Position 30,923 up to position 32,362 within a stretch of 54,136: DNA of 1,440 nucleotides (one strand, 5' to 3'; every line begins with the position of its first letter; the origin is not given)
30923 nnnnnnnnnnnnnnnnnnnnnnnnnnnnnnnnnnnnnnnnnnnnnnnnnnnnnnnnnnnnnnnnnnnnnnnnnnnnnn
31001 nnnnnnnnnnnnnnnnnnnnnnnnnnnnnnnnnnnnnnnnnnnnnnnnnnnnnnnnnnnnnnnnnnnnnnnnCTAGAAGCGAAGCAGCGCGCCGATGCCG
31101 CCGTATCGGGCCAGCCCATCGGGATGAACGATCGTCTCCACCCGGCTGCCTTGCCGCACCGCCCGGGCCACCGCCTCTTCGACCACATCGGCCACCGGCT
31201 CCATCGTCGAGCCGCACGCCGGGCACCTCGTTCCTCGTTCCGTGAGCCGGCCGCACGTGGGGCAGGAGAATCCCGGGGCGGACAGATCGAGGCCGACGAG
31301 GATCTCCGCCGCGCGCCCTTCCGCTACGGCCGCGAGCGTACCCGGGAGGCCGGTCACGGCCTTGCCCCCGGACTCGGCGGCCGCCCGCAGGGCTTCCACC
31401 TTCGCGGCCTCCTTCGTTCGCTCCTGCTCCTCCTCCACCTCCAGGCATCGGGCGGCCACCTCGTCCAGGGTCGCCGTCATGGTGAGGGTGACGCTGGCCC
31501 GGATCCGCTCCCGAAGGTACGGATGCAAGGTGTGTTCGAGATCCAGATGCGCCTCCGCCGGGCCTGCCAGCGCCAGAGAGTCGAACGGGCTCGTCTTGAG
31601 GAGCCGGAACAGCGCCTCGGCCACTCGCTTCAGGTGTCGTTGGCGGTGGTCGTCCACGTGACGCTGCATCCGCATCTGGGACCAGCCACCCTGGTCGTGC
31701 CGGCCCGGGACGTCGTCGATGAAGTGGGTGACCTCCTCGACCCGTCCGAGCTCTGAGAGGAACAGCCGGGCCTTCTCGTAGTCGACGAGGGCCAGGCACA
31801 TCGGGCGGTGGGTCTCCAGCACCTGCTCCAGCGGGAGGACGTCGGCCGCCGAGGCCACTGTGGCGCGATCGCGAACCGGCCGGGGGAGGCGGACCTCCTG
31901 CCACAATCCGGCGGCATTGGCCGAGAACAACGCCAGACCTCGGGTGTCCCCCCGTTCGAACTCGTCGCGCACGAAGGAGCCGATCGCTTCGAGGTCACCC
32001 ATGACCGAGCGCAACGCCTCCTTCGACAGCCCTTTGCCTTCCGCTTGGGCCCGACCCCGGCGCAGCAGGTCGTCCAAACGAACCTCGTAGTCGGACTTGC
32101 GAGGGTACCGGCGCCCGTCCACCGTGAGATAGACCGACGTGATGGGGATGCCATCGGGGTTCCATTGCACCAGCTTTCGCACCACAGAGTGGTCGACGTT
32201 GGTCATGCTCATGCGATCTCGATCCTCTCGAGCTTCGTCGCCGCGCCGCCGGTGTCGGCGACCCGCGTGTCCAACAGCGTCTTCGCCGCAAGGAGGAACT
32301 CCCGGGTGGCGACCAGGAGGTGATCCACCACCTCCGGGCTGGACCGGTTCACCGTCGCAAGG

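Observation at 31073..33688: Translationally coupled trio: Get3/ArsA-type ATPase, 87-aa Cys mini-protein and a full-length eRF1/Pelota-like protein with GGW instead of GGQ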

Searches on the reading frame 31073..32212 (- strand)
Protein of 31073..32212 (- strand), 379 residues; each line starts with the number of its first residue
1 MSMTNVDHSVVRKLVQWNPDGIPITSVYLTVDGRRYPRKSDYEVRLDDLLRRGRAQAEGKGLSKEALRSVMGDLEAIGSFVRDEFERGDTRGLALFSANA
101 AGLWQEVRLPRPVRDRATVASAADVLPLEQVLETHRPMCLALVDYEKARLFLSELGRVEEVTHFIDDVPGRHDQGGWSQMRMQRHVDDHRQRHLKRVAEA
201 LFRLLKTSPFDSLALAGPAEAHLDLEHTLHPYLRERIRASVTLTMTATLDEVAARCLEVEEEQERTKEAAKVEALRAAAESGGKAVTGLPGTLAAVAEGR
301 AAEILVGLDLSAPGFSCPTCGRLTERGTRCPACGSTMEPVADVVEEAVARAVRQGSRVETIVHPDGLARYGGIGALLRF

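Call 4: search_protein_families(library=pfam, proteins=[window:31073-32212:-], max_evalue=0.01)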
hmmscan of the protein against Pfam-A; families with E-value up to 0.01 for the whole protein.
window:31073-32212:- (379 aa): 8 families
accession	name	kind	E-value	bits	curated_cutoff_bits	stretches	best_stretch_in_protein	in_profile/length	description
PF18854.6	baeRF_family10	-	2.7e-27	96.3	27.1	1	125-261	3-143/143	Bacterial archaeo-eukaryotic release factor family 10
PF18859.6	acVLRF1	-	5.2e-12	46.6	27.1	1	152-259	17-127/130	Actinobacteria/chloroflexi VLRF1 release factor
PF18844.6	baeRF_family2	-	1.5e-08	35.3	26.9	1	139-278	3-146/149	Bacterial archaeo-eukaryotic release factor family 2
PF18845.6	baeRF_family3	-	6.9e-07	30.2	31.5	1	143-300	7-168/168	Bacterial archaeo-eukaryotic release factor family 3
PF10116.14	Host_attach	-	1.3e-06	29.5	26.7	1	165-247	41-128/138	Protein required for attachment to host cells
PF03464.20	eRF1_2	-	1.3e-06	29.2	27.1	1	141-228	5-95/133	eRF1 domain 2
PF18856.6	baeRF_family12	-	3.1e-06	28.2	27.7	1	167-246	45-127/138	Bacterial archaeo-eukaryotic release factor family 12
PF18846.6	baeRF_family5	-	0.00049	20.7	27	1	174-239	51-116/132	Bacterial archaeo-eukaryotic release factor family 5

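Call 6: search_protein_families(library=ncbifam, proteins=[window:31073-32212:-], max_evalue=0.01)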
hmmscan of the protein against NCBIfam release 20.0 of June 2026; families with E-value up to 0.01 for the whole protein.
window:31073-32212:- (379 aa): 5 families
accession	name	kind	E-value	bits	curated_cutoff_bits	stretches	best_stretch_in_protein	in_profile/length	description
TIGR03676.1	aRF1_eRF1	equivalog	1.4e-18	67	234.7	1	126-379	122-401/403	peptide chain release factor aRF-1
NF052288.1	MSMEG_1130_fam_RHF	equivalog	3.7e-16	59.1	480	1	6-379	3-387/387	MSMEG_1130 family ribosome hibernation factor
NF052289.1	Rv2629_fam_RHF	equivalog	1.4e-13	50.8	320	1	81-379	56-357/357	Rv2629 family ribosome hibernation factor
NF052287.1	AOC03_06830_fam_RHF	equivalog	1.8e-05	24.4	330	1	64-379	50-361/361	AOC03_06830 family ribosome hibernation factor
NF041024.1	acVLRF1_NCBI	exception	0.00025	20.8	125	1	122-221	60-161/208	acVLRF1 family peptidyl-tRNA hydrolase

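Call 7: search_protein_families(library=padloc, proteins=[window:31073-32212:-], max_evalue=0.01)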
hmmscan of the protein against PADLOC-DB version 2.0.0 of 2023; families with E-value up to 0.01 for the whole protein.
window:31073-32212:- (379 aa): 0 families

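Call 15: find_homologous_proteins(query=window:31073-32212:-, max_evalue=0.001)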
Query window:31073-32212:- (379 aa): 580 proteins with E <= 0.001 among 8000 candidates; the best 120 are listed.
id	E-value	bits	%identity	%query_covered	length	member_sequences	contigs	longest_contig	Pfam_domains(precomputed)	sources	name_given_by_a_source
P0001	3.4e-239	811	96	100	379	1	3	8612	PF03464.21,PF10116.15,PF18845.7,PF18844.7,PF18854.7,PF18856.7,PF18859.7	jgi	jgi:peptide chain release factor subunit 1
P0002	2.6e-238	808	96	100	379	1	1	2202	PF03464.21,PF10116.15,PF18845.7,PF18844.7,PF18854.7,PF18856.7,PF18859.7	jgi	-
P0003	1.3e-237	806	96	100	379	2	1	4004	PF03464.21,PF10116.15,PF18845.7,PF18844.7,PF18854.7,PF18856.7,PF18859.7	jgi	jgi:peptide chain release factor subunit 1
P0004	2.4e-237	805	96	100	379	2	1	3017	PF03464.21,PF10116.15,PF18845.7,PF18844.7,PF18854.7,PF18856.7,PF18859.7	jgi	-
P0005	4.4e-237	804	96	100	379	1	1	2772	PF03464.21,PF10116.15,PF18845.7,PF18844.7,PF18854.7,PF18856.7,PF18859.7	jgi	-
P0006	4.5e-237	804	96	100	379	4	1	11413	PF03464.21,PF10116.15,PF18845.7,PF18844.7,PF18854.7,PF18856.7,PF18859.7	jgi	jgi:peptide chain release factor subunit 1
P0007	6.7e-237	804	96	100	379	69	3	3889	PF03464.21,PF10116.15,PF18845.7,PF18844.7,PF18854.7,PF18856.7,PF18859.7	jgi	jgi:peptide chain release factor subunit 1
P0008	2.8e-236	802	96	100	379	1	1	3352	PF03464.21,PF10116.15,PF18845.7,PF18844.7,PF18854.7,PF18856.7,PF18859.7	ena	-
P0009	3.9e-236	801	96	100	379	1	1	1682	PF03464.21,PF10116.15,PF18845.7,PF18844.7,PF18854.7,PF18856.7,PF18859.7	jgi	jgi:peptide chain release factor subunit 1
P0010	3.7e-235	798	95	100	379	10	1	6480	PF03464.21,PF10116.15,PF18845.7,PF18844.7,PF18854.7,PF18856.7,PF18859.7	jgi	jgi:peptide chain release factor subunit 1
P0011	9.8e-235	796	95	100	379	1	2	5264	PF03464.21,PF10116.15,PF18845.7,PF18844.7,PF18854.7,PF18856.7,PF18859.7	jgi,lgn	jgi:peptide chain release factor subunit 1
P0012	1.1e-234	796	95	100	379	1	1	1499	PF03464.21,PF10116.15,PF18845.7,PF18844.7,PF18854.7,PF18856.7,PF18859.7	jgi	jgi:peptide chain release factor subunit 1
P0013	3.6e-234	795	95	100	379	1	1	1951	PF03464.21,PF10116.15,PF18845.7,PF18844.7,PF18854.7,PF18856.7,PF18859.7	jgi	jgi:peptide chain release factor subunit 1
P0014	3.0e-233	792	94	100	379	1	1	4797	PF03464.21,PF10116.15,PF18845.7,PF18844.7,PF18854.7,PF18856.7,PF18859.7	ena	-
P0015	6.6e-233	790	94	100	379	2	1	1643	PF03464.21,PF10116.15,PF18845.7,PF18844.7,PF18854.7,PF18856.7,PF18859.7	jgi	-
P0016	5.2e-232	788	94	100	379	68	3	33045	PF03464.21,PF10116.15,PF18845.7,PF18844.7,PF18854.7,PF18856.7,PF18859.7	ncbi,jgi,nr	ncbi:MAG TPA: Vms1/Ankzf1 family peptidyl-tRNA hydrolase [Actinomycetota bacterium]|jgi:peptide chai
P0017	4.8e-231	784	94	100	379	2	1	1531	PF03464.21,PF10116.15,PF18845.7,PF18844.7,PF18854.7,PF18856.7,PF18859.7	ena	-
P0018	6.6e-230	781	93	100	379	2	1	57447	PF03464.21,PF10116.15,PF18845.7,PF18844.7,PF18854.7,PF18856.7,PF18859.7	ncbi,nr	ncbi:MAG TPA: Vms1/Ankzf1 family peptidyl-tRNA hydrolase [Actinomycetota bacterium]|nr:Vms1/Ankzf1 f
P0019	3.9e-223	758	90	100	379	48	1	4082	PF03464.21,PF10116.15,PF18845.7,PF18844.7,PF18854.7,PF18856.7,PF18859.7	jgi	jgi:peptide chain release factor subunit 1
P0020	1.0e-214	731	86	100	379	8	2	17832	PF03464.21,PF10116.15,PF18844.7,PF18854.7,PF18856.7,PF18859.7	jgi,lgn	jgi:peptide chain release factor subunit 1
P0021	1.2e-214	730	86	100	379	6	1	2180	PF03464.21,PF10116.15,PF18845.7,PF18844.7,PF18854.7,PF18856.7,PF18859.7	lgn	-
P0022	6.7e-214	728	86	100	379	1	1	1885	PF03464.21,PF10116.15,PF18844.7,PF18854.7,PF18856.7,PF18859.7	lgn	-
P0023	1.9e-213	726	86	100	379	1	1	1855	PF03464.21,PF10116.15,PF18844.7,PF18854.7,PF18856.7,PF18859.7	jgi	jgi:peptide chain release factor subunit 1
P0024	3.3e-213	726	85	100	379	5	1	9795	PF03464.21,PF10116.15,PF18844.7,PF18854.7,PF18856.7,PF18859.7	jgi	jgi:peptide chain release factor subunit 1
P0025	1.4e-212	724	85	100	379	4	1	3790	PF03464.21,PF10116.15,PF18844.7,PF18854.7,PF18856.7,PF18859.7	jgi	jgi:peptide chain release factor subunit 1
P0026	5.6e-212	722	86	100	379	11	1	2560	PF03464.21,PF10116.15,PF18844.7,PF18854.7,PF18859.7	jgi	jgi:peptide chain release factor subunit 1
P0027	1.3e-202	691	82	100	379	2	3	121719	PF03464.21,PF10116.15,PF18844.7,PF18854.7,PF18859.7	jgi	jgi:peptide chain release factor subunit 1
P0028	1.1e-182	625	93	82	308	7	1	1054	PF03464.21,PF10116.15,PF18845.7,PF18844.7,PF18854.7,PF18856.7,PF18859.7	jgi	jgi:peptide chain release factor subunit 1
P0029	6.4e-178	610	75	99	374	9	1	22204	PF03464.21,PF10116.15,PF18844.7,PF18854.7,PF18856.7,PF18859.7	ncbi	ncbi:MAG: Vms1/Ankzf1 family peptidyl-tRNA hydrolase [Actinomycetota bacterium]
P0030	1.8e-172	592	72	100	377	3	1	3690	PF03464.21,PF10116.15,PF18844.7,PF18854.7,PF18856.7,PF18859.7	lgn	-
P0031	4.8e-171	587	71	100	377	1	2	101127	PF03464.21,PF10116.15,PF18844.7,PF18854.7,PF18856.7,PF18859.7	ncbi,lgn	-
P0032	1.3e-169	582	70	99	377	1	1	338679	PF03464.21,PF10116.15,PF18844.7,PF18854.7,PF18846.7,PF18856.7,PF18859.7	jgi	jgi:peptide chain release factor subunit 1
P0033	1.1e-167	576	68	99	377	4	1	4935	PF03464.21,PF10116.15,PF18844.7,PF18854.7,PF18856.7,PF18859.7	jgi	jgi:peptide chain release factor subunit 1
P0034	8.4e-163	560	69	99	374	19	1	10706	PF03464.21,PF10116.15,PF18844.7,PF18854.7,PF18856.7,PF18859.7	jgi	-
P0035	7.2e-152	524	64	99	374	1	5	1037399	PF03464.21,PF10116.15,PF18845.7,PF18844.7,PF18854.7,PF18856.7,PF18859.7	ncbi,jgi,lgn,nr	ncbi:MAG TPA: Vms1/Ankzf1 family peptidyl-tRNA hydrolase [Actinomycetota bacterium]|nr:Vms1/Ankzf1 f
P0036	2.2e-151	522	64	99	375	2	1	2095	PF03464.21,PF10116.15,PF18844.7,PF18854.7,PF18856.7,PF18859.7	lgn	-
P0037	5.5e-151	521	63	99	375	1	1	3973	PF03464.21,PF10116.15,PF18845.7,PF18844.7,PF18854.7,PF18856.7,PF18859.7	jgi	jgi:peptide chain release factor subunit 1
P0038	3.2e-150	518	65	99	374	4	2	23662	PF03464.21,PF10116.15,PF18844.7,PF18854.7,PF18856.7,PF18859.7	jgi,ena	jgi:peptide chain release factor subunit 1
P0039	6.1e-150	518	66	99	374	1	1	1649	PF10116.15,PF18844.7,PF18854.7,PF18856.7,PF18859.7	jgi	jgi:peptide chain release factor subunit 1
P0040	1.8e-148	513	62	99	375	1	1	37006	PF03464.21,PF10116.15,PF18844.7,PF18854.7,PF18846.7,PF18856.7,PF18859.7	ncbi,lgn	ncbi:MAG TPA: Vms1/Ankzf1 family peptidyl-tRNA hydrolase [Actinomycetota bacterium]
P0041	2.2e-148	512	63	99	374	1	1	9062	PF03464.21,PF10116.15,PF18844.7,PF18854.7,PF18856.7,PF18859.7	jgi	jgi:peptide chain release factor subunit 1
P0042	7.1e-148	511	63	99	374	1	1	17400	PF03464.21,PF10116.15,PF18844.7,PF18854.7,PF18856.7,PF18859.7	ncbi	ncbi:MAG: Vms1/Ankzf1 family peptidyl-tRNA hydrolase [Actinomycetota bacterium]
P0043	1.9e-147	509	63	95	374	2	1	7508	PF03464.21,PF10116.15,PF18844.7,PF18854.7,PF18856.7,PF18859.7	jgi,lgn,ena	-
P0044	1.9e-147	509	62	99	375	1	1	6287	PF03464.21,PF18844.7,PF18854.7,PF18856.7,PF18859.7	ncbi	-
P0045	2.2e-146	506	62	99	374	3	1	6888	PF03464.21,PF18854.7,PF18846.7,PF18856.7,PF18859.7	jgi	jgi:peptide chain release factor subunit 1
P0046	3.3e-145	502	62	99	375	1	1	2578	PF03464.21,PF10116.15,PF18844.7,PF18854.7,PF18856.7,PF18859.7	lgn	-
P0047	4.1e-145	502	63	99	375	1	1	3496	PF03464.21,PF10116.15,PF18844.7,PF18854.7,PF18856.7,PF18859.7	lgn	-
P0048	5.1e-145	501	63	99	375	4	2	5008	PF03464.21,PF10116.15,PF18844.7,PF18854.7,PF18856.7,PF18859.7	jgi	jgi:peptide chain release factor subunit 1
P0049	8.2e-145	501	62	99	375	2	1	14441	PF03464.21,PF18844.7,PF18854.7,PF18856.7,PF18859.7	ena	-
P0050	1.2e-144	500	63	99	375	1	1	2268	PF03464.21,PF10116.15,PF18844.7,PF18854.7,PF18859.7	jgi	jgi:peptide chain release factor subunit 1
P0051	1.3e-144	500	63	99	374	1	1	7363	PF03464.21,PF18845.7,PF18844.7,PF18854.7,PF18856.7,PF18859.7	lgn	-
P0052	3.3e-144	499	62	99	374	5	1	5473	PF03464.21,PF10116.15,PF18844.7,PF18854.7,PF18859.7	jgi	-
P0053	4.8e-144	498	61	99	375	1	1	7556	PF03464.21,PF10116.15,PF18844.7,PF18854.7,PF18846.7,PF18856.7,PF18859.7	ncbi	-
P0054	1.2e-143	497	61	95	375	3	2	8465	PF03464.21,PF10116.15,PF18844.7,PF18854.7,PF18846.7,PF18856.7,PF18859.7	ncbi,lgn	-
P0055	2.9e-143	496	92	64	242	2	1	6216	PF03464.21,PF18844.7,PF18854.7,PF18856.7,PF18859.7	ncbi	ncbi:MAG: Vms1/Ankzf1 family peptidyl-tRNA hydrolase, partial [Actinomycetota bacterium]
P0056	4.9e-142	492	62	99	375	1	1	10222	PF03464.21,PF10116.15,PF18844.7,PF18854.7,PF18856.7,PF18859.7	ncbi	-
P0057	6.0e-142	491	60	99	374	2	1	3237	PF10116.15,PF18844.7,PF18854.7,PF18856.7,PF18859.7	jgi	jgi:peptide chain release factor subunit 1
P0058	7.7e-142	491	60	99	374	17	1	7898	PF03464.21,PF10116.15,PF18844.7,PF18854.7,PF18856.7,PF18859.7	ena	-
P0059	1.0e-141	491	63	99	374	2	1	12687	PF03464.21,PF18845.7,PF18844.7,PF18854.7,PF18856.7,PF18859.7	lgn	-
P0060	1.0e-141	490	62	99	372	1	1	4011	PF10116.15,PF18844.7,PF18854.7,PF18859.7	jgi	-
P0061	1.2e-141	490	61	99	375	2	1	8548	PF03464.21,PF18844.7,PF18854.7,PF18856.7,PF18859.7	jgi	jgi:peptide chain release factor subunit 1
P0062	1.9e-141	490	61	99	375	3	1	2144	PF03464.21,PF10116.15,PF18845.7,PF18844.7,PF18854.7,PF18856.7,PF18859.7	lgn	-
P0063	8.2e-141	488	62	99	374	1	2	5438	PF10116.15,PF18844.7,PF18854.7,PF18856.7,PF18859.7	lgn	-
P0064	1.0e-140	487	62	99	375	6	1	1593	PF18845.7,PF18844.7,PF18854.7,PF18859.7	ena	-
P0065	1.1e-140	487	62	99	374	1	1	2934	PF03464.21,PF18845.7,PF18844.7,PF18854.7,PF18856.7,PF18859.7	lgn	-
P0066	1.5e-140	487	62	99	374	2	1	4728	PF03464.21,PF18845.7,PF18844.7,PF18854.7,PF18856.7,PF18859.7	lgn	-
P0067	1.5e-140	487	62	99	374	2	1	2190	PF03464.21,PF10116.15,PF18845.7,PF18844.7,PF18854.7,PF18856.7,PF18859.7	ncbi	-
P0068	2.1e-140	486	60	99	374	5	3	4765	PF03464.21,PF10116.15,PF18845.7,PF18844.7,PF18854.7,PF18856.7,PF18859.7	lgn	-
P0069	2.6e-140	486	62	99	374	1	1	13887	PF03464.21,PF18844.7,PF18854.7,PF18856.7,PF18859.7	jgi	jgi:peptide chain release factor subunit 1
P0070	3.1e-140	486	59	99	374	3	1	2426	PF03464.21,PF10116.15,PF18844.7,PF18854.7,PF18846.7,PF18856.7,PF18859.7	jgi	-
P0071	3.7e-140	485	63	99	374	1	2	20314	PF03464.21,PF18845.7,PF18844.7,PF18854.7,PF18856.7,PF18859.7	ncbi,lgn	-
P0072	5.7e-140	485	60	99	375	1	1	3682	PF10116.15,PF18844.7,PF18854.7,PF18856.7,PF18859.7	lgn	-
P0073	8.1e-140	484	62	94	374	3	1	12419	PF03464.21,PF10116.15,PF18845.7,PF18844.7,PF18854.7,PF18859.7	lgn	-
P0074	1.1e-138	481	61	94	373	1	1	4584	PF18844.7,PF18854.7,PF18859.7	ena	-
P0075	1.2e-138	480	61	99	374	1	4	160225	PF03464.21,PF18845.7,PF18844.7,PF18854.7,PF18856.7,PF18859.7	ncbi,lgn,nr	ncbi:hypothetical protein HRbin12_00643 [bacterium HR12]|nr:hypothetical protein HRbin12_00643 [bact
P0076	1.7e-138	480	61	99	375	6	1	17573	PF03464.21,PF10116.15,PF18844.7,PF18854.7,PF18856.7,PF18859.7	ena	-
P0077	1.9e-138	480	60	99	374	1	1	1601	PF03464.21,PF18844.7,PF18854.7,PF18856.7,PF18859.7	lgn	-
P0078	2.9e-138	479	61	99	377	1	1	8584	PF03464.21,PF10116.15,PF18844.7,PF18854.7,PF18856.7,PF18859.7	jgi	jgi:peptide chain release factor subunit 1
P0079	5.0e-138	478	61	99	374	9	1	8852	PF03464.21,PF18845.7,PF18844.7,PF18854.7,PF18856.7,PF18859.7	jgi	-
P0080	5.5e-138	478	61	99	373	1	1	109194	PF03464.21,PF10116.15,PF18844.7,PF18854.7,PF18856.7,PF18859.7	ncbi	-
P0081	1.0e-137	477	60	99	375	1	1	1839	PF03464.21,PF10116.15,PF18844.7,PF18854.7,PF18856.7,PF18859.7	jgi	jgi:peptide chain release factor subunit 1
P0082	3.2e-137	476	61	99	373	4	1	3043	PF03464.21,PF18844.7,PF18854.7,PF18859.7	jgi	jgi:peptide subunit release factor 1 (eRF1)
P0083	1.2e-136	474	60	99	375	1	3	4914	PF03464.21,PF10116.15,PF18844.7,PF18854.7,PF18856.7,PF18859.7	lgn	-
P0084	2.1e-136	473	61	99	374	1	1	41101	PF03464.21,PF18845.7,PF18844.7,PF18854.7,PF18856.7,PF18859.7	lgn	-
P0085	2.4e-136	473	60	99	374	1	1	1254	PF03464.21,PF10116.15,PF18845.7,PF18844.7,PF18854.7,PF18856.7,PF18859.7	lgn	-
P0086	2.7e-136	473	62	99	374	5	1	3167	PF03464.21,PF18854.7,PF18859.7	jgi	jgi:peptide chain release factor subunit 1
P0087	4.2e-136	472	60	99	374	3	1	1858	PF03464.21,PF10116.15,PF18844.7,PF18854.7,PF18859.7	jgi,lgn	jgi:peptide chain release factor subunit 1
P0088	4.3e-136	472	63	99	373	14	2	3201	PF03464.21,PF10116.15,PF18845.7,PF18844.7,PF18854.7,PF18856.7,PF18859.7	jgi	jgi:peptide chain release factor subunit 1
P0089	6.2e-136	471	59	99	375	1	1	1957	PF03464.21,PF18844.7,PF18854.7,PF18859.7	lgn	-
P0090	8.7e-136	471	60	99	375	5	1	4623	PF03464.21,PF18844.7,PF18854.7,PF18856.7,PF18859.7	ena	-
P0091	1.9e-135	470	60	99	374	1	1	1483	PF03464.21,PF18844.7,PF18854.7,PF18859.7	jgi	jgi:peptide subunit release factor 1 (eRF1)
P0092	2.1e-135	470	59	99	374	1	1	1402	PF03464.21,PF18854.7,PF18859.7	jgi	jgi:peptide subunit release factor 1 (eRF1)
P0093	2.4e-135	470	60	99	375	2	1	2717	PF03464.21,PF10116.15,PF18844.7,PF18854.7,PF18856.7,PF18859.7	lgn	-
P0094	2.8e-135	469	61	99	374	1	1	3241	PF03464.21,PF18845.7,PF18844.7,PF18854.7,PF18856.7,PF18859.7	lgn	-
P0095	3.5e-135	469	59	99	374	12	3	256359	PF03464.21,PF10116.15,PF18844.7,PF18854.7,PF18856.7,PF18859.7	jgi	jgi:peptide chain release factor subunit 1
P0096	4.6e-135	469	60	99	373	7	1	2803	PF03464.21,PF10116.15,PF18845.7,PF18844.7,PF18854.7,PF18856.7,PF18859.7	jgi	jgi:peptide chain release factor subunit 1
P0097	5.7e-135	468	59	99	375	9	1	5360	PF03464.21,PF18844.7,PF18854.7,PF18856.7,PF18859.7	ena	-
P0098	7.3e-135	468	59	99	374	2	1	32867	PF03464.21,PF10116.15,PF18844.7,PF18854.7,PF18859.7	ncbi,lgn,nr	ncbi:MAG TPA: Vms1/Ankzf1 family peptidyl-tRNA hydrolase [Actinomycetota bacterium]|nr:Vms1/Ankzf1 f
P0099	7.4e-135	468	59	99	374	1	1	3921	PF03464.21,PF10116.15,PF18844.7,PF18854.7,PF18856.7,PF18859.7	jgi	jgi:peptide chain release factor subunit 1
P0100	2.8e-134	466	59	99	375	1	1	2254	PF03464.21,PF18844.7,PF18854.7,PF18856.7,PF18859.7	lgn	-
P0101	4.2e-134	465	60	99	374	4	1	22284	PF03464.21,PF18844.7,PF18854.7,PF18856.7,PF18859.7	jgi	jgi:peptide chain release factor subunit 1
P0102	4.2e-134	465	58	99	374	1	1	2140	PF03464.21,PF10116.15,PF18844.7,PF18854.7,PF18856.7,PF18859.7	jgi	jgi:peptide chain release factor subunit 1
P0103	4.8e-134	465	60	99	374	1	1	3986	PF10116.15,PF18844.7,PF18854.7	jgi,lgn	jgi:peptide subunit release factor 1 (eRF1)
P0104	6.4e-134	465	59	99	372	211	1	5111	PF03464.21,PF10116.15,PF18845.7,PF18844.7,PF18854.7,PF18856.7,PF18859.7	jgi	jgi:peptide chain release factor subunit 1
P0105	1.8e-133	463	60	99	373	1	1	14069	PF03464.21,PF10116.15,PF18845.7,PF18844.7,PF18854.7,PF18856.7,PF18859.7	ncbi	-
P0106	2.2e-133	463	59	99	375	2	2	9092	PF03464.21,PF10116.15,PF18844.7,PF18854.7,PF18846.7,PF18856.7,PF18859.7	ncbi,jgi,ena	-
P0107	4.0e-133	462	59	99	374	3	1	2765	PF03464.21,PF10116.15,PF18844.7,PF18854.7,PF18856.7,PF18859.7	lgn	-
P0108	5.2e-133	462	58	99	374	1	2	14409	PF03464.21,PF18854.7,PF18859.7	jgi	jgi:peptide chain release factor subunit 1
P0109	5.4e-133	462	58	99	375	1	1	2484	PF03464.21,PF10116.15,PF18844.7,PF18854.7,PF18856.7,PF18859.7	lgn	-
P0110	6.3e-133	462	58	99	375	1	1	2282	PF03464.21,PF10116.15,PF18844.7,PF18854.7,PF18856.7,PF18859.7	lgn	-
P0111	6.3e-133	462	58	99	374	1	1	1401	PF03464.21,PF10116.15,PF18844.7,PF18854.7,PF18856.7,PF18859.7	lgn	-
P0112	1.0e-132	461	58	99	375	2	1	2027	PF03464.21,PF10116.15,PF18844.7,PF18854.7,PF18856.7,PF18859.7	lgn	-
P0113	1.2e-132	461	61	99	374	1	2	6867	PF03464.21,PF10116.15,PF18844.7,PF18854.7,PF18859.7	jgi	jgi:peptide chain release factor subunit 1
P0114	1.9e-132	460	58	99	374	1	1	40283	PF03464.21,PF10116.15,PF18844.7,PF18854.7,PF18856.7,PF18859.7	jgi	jgi:peptide chain release factor subunit 1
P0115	3.1e-132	459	58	99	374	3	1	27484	PF03464.21,PF10116.15,PF18844.7,PF18854.7,PF18859.7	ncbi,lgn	ncbi:MAG TPA: Vms1/Ankzf1 family peptidyl-tRNA hydrolase [Actinomycetota bacterium]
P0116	4.0e-132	459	59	99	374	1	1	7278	PF03464.21,PF10116.15,PF18844.7,PF18854.7,PF18856.7,PF18859.7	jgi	jgi:peptide chain release factor subunit 1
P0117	4.4e-132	459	59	99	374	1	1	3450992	PF10116.15,PF18854.7,PF18859.7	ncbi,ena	-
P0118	6.6e-132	458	56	99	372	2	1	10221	PF03464.21,PF10116.15,PF18845.7,PF18844.7,PF18854.7,PF18856.7,PF18859.7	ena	-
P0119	7.6e-132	458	60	99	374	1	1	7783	PF03464.21,PF18845.7,PF18844.7,PF18854.7,PF18856.7,PF18859.7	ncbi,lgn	-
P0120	8.6e-132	458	58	99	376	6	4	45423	PF03464.21,PF10116.15,PF18844.7,PF18854.7,PF18846.7,PF18856.7,PF18859.7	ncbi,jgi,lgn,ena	-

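Call 17: find_related_loci(query=window:31076-32212:-, collection=viral_contigs, flank=5000)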
Query window:31076-32212:- (379 aa) in viral_contigs; peptide patterns used: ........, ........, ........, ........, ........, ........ (x = any residue, [..] = any of these).
8 stretches matched a pattern, but none encodes a relative of the query by tblastn (E <= 1e-3).
